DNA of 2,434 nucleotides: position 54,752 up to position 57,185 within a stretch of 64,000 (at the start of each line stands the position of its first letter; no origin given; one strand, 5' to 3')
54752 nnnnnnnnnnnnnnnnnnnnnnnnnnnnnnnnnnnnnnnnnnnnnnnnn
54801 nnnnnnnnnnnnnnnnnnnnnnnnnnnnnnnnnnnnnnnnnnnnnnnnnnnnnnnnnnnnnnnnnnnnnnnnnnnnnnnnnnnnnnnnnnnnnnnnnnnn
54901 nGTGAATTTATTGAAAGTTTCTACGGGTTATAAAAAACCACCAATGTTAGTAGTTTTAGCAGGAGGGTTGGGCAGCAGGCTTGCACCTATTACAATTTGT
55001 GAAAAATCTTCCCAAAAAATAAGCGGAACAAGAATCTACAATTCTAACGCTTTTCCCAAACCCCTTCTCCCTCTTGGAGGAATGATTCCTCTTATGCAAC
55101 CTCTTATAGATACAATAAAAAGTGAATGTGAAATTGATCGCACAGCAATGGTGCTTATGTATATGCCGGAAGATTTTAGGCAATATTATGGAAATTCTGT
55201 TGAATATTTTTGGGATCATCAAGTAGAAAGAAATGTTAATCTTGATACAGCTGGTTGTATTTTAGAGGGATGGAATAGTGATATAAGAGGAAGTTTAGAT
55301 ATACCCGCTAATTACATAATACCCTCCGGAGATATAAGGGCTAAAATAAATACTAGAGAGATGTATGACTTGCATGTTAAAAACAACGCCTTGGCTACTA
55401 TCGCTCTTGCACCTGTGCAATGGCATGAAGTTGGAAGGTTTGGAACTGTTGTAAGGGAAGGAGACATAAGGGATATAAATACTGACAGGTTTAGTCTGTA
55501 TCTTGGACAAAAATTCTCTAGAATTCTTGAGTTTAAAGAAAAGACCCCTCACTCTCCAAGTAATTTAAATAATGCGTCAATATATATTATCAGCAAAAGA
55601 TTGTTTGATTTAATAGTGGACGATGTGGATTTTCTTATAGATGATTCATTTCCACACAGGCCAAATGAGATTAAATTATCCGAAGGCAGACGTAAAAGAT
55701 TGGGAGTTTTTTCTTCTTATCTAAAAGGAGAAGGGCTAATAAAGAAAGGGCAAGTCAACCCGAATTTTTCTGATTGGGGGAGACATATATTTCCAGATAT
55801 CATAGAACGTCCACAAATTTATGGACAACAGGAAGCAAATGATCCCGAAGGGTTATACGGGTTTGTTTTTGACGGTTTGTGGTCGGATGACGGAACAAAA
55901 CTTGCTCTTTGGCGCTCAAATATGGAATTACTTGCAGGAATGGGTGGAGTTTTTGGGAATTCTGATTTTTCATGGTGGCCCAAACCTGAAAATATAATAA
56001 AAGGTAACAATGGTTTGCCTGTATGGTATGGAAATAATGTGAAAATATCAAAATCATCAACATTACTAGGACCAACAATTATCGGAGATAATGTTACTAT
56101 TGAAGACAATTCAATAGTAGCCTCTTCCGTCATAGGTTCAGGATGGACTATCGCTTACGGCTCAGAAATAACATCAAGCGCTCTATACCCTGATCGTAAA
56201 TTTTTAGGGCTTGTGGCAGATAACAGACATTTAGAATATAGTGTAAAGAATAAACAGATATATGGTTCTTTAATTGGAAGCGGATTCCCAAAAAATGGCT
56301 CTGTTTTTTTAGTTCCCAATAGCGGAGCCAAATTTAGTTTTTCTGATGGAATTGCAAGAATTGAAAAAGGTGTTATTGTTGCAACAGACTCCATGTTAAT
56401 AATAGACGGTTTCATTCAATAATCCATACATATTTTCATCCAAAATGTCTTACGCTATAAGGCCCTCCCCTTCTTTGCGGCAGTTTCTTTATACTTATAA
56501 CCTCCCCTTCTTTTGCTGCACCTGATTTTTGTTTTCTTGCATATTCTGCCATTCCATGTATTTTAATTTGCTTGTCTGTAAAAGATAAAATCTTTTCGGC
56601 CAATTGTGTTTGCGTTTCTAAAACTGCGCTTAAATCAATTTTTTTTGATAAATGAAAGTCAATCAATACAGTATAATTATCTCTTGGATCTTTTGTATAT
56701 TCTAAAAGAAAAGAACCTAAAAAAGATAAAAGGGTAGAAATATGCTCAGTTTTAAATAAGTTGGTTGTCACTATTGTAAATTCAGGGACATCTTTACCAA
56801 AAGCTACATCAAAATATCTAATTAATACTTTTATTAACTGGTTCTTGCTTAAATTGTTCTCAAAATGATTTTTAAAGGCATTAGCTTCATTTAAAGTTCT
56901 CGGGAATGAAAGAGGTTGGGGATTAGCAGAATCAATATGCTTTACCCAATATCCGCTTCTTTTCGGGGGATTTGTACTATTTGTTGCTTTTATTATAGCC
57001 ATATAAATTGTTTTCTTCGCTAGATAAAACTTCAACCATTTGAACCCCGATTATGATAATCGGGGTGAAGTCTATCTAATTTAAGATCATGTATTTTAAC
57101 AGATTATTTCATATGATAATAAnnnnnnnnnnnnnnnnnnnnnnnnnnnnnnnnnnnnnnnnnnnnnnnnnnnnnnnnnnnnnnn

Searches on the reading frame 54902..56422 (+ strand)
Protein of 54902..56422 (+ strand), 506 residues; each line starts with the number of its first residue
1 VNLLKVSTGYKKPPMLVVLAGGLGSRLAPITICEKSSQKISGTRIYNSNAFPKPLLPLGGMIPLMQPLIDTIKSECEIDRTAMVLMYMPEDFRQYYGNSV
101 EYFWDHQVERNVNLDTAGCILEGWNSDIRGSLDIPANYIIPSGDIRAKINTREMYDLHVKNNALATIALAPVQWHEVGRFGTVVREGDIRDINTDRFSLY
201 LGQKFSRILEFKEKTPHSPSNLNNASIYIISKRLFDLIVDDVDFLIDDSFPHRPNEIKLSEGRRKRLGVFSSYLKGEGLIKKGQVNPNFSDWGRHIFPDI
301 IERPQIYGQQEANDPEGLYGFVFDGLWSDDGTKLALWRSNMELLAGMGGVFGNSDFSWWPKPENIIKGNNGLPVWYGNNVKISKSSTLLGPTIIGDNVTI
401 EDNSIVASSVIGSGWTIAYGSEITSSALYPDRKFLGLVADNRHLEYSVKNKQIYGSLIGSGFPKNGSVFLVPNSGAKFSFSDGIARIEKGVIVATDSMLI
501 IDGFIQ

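Call 32: search_protein_families(library=pfam, proteins=[window:54902-56422:+], max_evalue=0.01)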
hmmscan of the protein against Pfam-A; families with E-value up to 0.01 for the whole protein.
window:54902-56422:+ (506 aa): 3 families
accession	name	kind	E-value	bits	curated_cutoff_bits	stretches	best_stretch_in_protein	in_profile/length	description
PF00483.29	NTP_transferase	-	6.6e-13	49.2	21.2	1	41-241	9-191/245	Nucleotidyl transferase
PF00132.30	Hexapep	-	1.2e-08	34.7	27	2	377-407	5-35/36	Bacterial transferase hexapeptide (six repeats)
PF25084.1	LbH_EIF2B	-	5.8e-07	29.9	54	1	375-431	5-61/105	EIF2B subunit epsilon LbH domain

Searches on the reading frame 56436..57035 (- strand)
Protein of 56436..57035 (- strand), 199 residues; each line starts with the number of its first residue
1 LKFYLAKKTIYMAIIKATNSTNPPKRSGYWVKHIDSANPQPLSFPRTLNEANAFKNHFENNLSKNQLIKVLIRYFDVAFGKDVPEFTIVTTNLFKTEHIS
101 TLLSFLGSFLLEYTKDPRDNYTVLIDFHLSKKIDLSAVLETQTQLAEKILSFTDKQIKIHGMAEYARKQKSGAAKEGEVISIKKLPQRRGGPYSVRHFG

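Call 32: search_protein_families(library=pfam, proteins=[window:56436-57035:-], max_evalue=0.01)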
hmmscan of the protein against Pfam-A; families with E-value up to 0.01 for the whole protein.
window:56436-57035:- (199 aa): 1 family
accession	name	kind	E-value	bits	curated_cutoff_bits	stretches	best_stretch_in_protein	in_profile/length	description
PF22528.1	PRMT_C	-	0.0095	16.3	27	0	31-98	58-117/164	Arginine methyltransferase oligomerization subdomain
